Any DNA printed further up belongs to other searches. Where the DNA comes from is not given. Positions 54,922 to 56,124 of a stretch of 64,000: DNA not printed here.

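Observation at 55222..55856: ATP-dependent DNA ligase with a complete alpha/beta-hydrolase domain inserted in its OB domain, bordered by a heptamer array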

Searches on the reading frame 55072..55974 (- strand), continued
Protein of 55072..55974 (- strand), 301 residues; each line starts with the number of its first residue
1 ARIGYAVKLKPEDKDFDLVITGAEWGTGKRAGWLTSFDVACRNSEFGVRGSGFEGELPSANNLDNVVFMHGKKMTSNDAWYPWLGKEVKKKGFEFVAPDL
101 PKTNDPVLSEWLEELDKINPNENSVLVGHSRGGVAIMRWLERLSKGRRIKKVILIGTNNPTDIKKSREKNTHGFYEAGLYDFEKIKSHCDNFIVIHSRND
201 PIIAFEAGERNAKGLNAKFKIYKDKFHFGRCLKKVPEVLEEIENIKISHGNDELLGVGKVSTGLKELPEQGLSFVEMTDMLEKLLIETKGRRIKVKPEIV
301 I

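Call 72: find_related_loci(query=window:55072-55974:-, collection=genome_contigs, flank=3000)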
Query window:55072-55974:- (301 aa) in genome_contigs; peptide patterns used: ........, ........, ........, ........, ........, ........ (x = any residue, [..] = any of these).
99 stretches matched a pattern; 26 encode a relative of the query (tblastn E <= 1e-3); 26 distinct loci.
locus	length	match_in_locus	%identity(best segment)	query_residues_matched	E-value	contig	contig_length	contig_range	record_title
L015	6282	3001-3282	58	1-301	2e-24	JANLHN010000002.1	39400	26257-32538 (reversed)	MAG: Nanoarchaeota archaeon isolate P6-18 k99_9560, whole genome shotgun sequence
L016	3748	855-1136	77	1-301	3e-24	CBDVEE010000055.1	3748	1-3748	MAG TPA_asm: uncultured archaeon isolate SRR22302353_concoct_106 genome assembly, contig: ERZ25073599.17652, whole genom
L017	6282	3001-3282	77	1-301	4e-24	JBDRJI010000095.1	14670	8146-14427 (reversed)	MAG: archaeon isolate MEGAHIT-group-1.64 k141_6985076, whole genome shotgun sequence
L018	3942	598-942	93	1-301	6e-24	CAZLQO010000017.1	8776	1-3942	MAG TPA_asm: Candidatus Woesearchaeota archaeon isolate SRP178699_co1_15 genome assembly, contig: NODE_11276_length_8776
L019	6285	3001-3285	91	1-301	2e-23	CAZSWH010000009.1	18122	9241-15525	MAG TPA_asm: Candidatus Woesearchaeota archaeon isolate binchicken_co196_462 genome assembly, contig: NODE_3867_length_1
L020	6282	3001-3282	89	1-301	1e-23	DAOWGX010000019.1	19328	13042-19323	MAG TPA_asm: Nanoarchaeota archaeon isolate CSMAG_2002 CSMAG_2002_k141_4860965_length_19328_cov_13.9865, whole genome sh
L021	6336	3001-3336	87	1-301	2e-23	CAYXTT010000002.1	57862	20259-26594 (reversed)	MAG TPA_asm: Candidatus Woesearchaeota archaeon isolate SRP178699_co1_601 genome assembly, contig: NODE_445_length_57862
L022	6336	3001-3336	72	1-301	3e-23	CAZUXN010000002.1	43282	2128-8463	MAG TPA_asm: Candidatus Woesearchaeota archaeon isolate binchicken_co100_289 genome assembly, contig: NODE_1195_length_4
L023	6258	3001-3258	89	1-293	3e-23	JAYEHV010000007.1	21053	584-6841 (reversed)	MAG: Nanoarchaeota archaeon isolate MAG208 MAG208_7, whole genome shotgun sequence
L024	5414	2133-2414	89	1-301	3e-23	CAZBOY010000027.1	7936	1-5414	MAG TPA_asm: Candidatus Woesearchaeota archaeon isolate SRP178699_co2_446 genome assembly, contig: NODE_10098_length_793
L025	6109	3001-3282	74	1-301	3e-23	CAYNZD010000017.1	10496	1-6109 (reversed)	MAG TPA_asm: Candidatus Woesearchaeota archaeon isolate binchicken_co243_24 genome assembly, contig: NODE_5718_length_10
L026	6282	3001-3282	95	1-301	6e-23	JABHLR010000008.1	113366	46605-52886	MAG: archaeon isolate SI037S2_bin49 k141_1029535, whole genome shotgun sequence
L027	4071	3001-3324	74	1-301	1e-22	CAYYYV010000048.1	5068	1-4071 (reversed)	MAG TPA_asm: Candidatus Woesearchaeota archaeon isolate binchicken_co51_34 genome assembly, contig: NODE_8247_length_506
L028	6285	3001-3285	91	1-301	2e-22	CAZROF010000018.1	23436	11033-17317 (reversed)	MAG TPA_asm: Candidatus Woesearchaeota archaeon isolate SRP128015_co1_17 genome assembly, contig: NODE_2742_length_23436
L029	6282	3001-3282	91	1-301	2e-22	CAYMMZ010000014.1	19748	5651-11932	MAG TPA_asm: Candidatus Woesearchaeota archaeon isolate binchicken_co46_821 genome assembly, contig: NODE_5058_length_19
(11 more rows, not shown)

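Call 96: find_homologous_proteins(query=P0241, max_evalue=1e-20)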
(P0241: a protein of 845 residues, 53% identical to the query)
Query P0241 (845 aa): 8000 proteins with E <= 1e-20 among 8000 candidates; the best 120 are listed.
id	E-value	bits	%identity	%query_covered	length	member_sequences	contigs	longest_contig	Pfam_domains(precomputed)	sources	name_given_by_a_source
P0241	0.0e+0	1911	100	100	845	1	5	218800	PF00270.36,PF02151.26,PF17757.7,PF00561.27,PF06821.20,PF00271.38,PF27431.1,PF04851.22,PF12344.15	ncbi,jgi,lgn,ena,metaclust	metaclust:\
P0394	0.0e+0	1270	68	100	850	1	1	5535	PF00270.36,PF02151.26,PF17757.7,PF06821.20,PF00271.38,PF12146.16,PF27431.1,PF04851.22,PF12344.15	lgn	-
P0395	0.0e+0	1262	68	100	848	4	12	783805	PF00270.36,PF02151.26,PF17757.7,PF06821.20,PF00271.38,PF27431.1,PF04851.22,PF12344.15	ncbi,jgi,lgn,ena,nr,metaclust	ncbi:DEAD/DEAH box helicase family protein [archaeon]|jgi:excinuclease UvrABC helicase subunit UvrB/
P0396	0.0e+0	1234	68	100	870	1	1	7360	PF00270.36,PF02151.26,PF17757.7,PF06821.20,PF00271.38,PF27431.1,PF04851.22,PF12344.15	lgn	-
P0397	0.0e+0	1219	86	50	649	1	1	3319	PF00270.36,PF02151.26,PF17757.7,PF00271.38,PF27431.1,PF04851.22,PF12344.15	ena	-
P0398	0.0e+0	1211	66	100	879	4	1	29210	PF02151.26,PF17757.7,PF06821.20,PF00271.38,PF27431.1,PF04851.22,PF12344.15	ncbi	-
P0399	0.0e+0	1202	64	100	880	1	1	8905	PF00270.36,PF02151.26,PF17757.7,PF06821.20,PF00271.38,PF27431.1,PF04851.22,PF12344.15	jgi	jgi:excinuclease UvrABC helicase subunit UvrB/predicted alpha/beta hydrolase family esterase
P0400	0.0e+0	1192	82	50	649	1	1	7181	PF00270.36,PF02151.26,PF17757.7,PF00271.38,PF27431.1,PF04851.22,PF12344.15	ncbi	-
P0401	0.0e+0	1189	82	50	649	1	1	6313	PF00270.36,PF02151.26,PF17757.7,PF00271.38,PF27431.1,PF04851.22,PF12344.15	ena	-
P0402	0.0e+0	1185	64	100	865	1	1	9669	PF00270.36,PF02151.26,PF17757.7,PF06821.20,PF00271.38,PF27431.1,PF04851.22,PF12344.15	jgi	jgi:excinuclease UvrABC helicase subunit UvrB/predicted alpha/beta hydrolase family esterase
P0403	0.0e+0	1183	65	100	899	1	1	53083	PF00270.36,PF02151.26,PF17757.7,PF06821.20,PF00271.38,PF27431.1,PF04851.22,PF12344.15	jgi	jgi:excinuclease UvrABC helicase subunit UvrB/predicted alpha/beta hydrolase family esterase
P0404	0.0e+0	1180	65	100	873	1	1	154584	PF02151.26,PF17757.7,PF00561.27,PF06821.20,PF00271.38,PF27431.1,PF04851.22,PF12344.15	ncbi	-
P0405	0.0e+0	1174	81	51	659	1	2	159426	PF00270.36,PF02151.26,PF17757.7,PF00271.38,PF27431.1,PF04851.22,PF12344.15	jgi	-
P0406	0.0e+0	1171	82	50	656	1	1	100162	PF00270.36,PF02151.26,PF17757.7,PF00271.38,PF27431.1,PF04851.22,PF12344.15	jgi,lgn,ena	-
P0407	0.0e+0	1162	83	51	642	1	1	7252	PF00270.36,PF17757.7,PF00271.38,PF27431.1,PF04851.22,PF12344.15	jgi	jgi:excinuclease ABC subunit B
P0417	0.0e+0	1089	64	95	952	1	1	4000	PF02151.26,PF17757.7,PF01381.29,PF06821.20,PF00271.38,PF27431.1,PF14890.12,PF12344.15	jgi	-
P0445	8.1e-287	972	72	46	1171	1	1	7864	PF12844.14,PF02151.26,PF17757.7,PF01381.29,PF14528.12,PF00271.38,PF27431.1,PF04851.22,PF14890.12,PF12344.15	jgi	-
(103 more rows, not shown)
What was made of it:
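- UvrB relatives do carry true inteins (P0417 and P0445 with PF14890/PF14528, call 96).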

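Call 100: find_encoding_contigs(protein=P0399, flank=2000, max_places=1)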
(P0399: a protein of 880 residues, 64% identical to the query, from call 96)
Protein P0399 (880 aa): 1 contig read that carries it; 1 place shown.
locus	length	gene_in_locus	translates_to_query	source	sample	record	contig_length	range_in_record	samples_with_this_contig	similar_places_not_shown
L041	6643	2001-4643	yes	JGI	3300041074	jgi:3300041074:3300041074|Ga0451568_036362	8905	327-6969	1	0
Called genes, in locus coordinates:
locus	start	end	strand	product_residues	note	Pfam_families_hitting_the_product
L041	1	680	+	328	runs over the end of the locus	PF22920:UvrC_RNaseH, PF08459:UvrC_RNaseH_dom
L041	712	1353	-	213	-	-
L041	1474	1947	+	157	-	PF04768:NAT, PF00583:Acetyltransf_1, PF13673:Acetyltransf_10 (weak), PF13508:Acetyltransf_7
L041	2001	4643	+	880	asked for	PF00270:DEAD (faint), PF04851:ResIII, PF17757:UvrB_inter, PF27431:UvrB_3rd, PF06821:Ser_hydrolase, PF00271:Helicase_C, PF12344:UvrB, PF02151:UVR (weak)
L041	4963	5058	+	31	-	-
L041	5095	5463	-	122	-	-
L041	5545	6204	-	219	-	-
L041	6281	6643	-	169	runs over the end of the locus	-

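Call 101: find_encoding_contigs(protein=P0402, flank=2000, max_places=1)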
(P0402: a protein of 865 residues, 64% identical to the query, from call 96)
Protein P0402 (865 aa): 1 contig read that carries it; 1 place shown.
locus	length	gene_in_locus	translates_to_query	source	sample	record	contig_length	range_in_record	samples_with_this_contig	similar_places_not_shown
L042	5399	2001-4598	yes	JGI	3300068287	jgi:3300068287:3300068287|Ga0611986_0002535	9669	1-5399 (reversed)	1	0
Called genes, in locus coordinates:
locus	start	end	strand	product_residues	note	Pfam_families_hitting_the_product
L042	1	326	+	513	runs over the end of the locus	PF01541:GIY-YIG, PF27096:UvrC_M, PF22920:UvrC_RNaseH, PF08459:UvrC_RNaseH_dom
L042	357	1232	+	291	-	PF07136:DUF1385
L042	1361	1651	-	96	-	-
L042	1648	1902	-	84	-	-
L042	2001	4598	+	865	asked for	PF00270:DEAD (faint), PF04851:ResIII, PF17757:UvrB_inter, PF27431:UvrB_3rd, PF06821:Ser_hydrolase, PF00271:Helicase_C, PF12344:UvrB, PF02151:UVR (weak)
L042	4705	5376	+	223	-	-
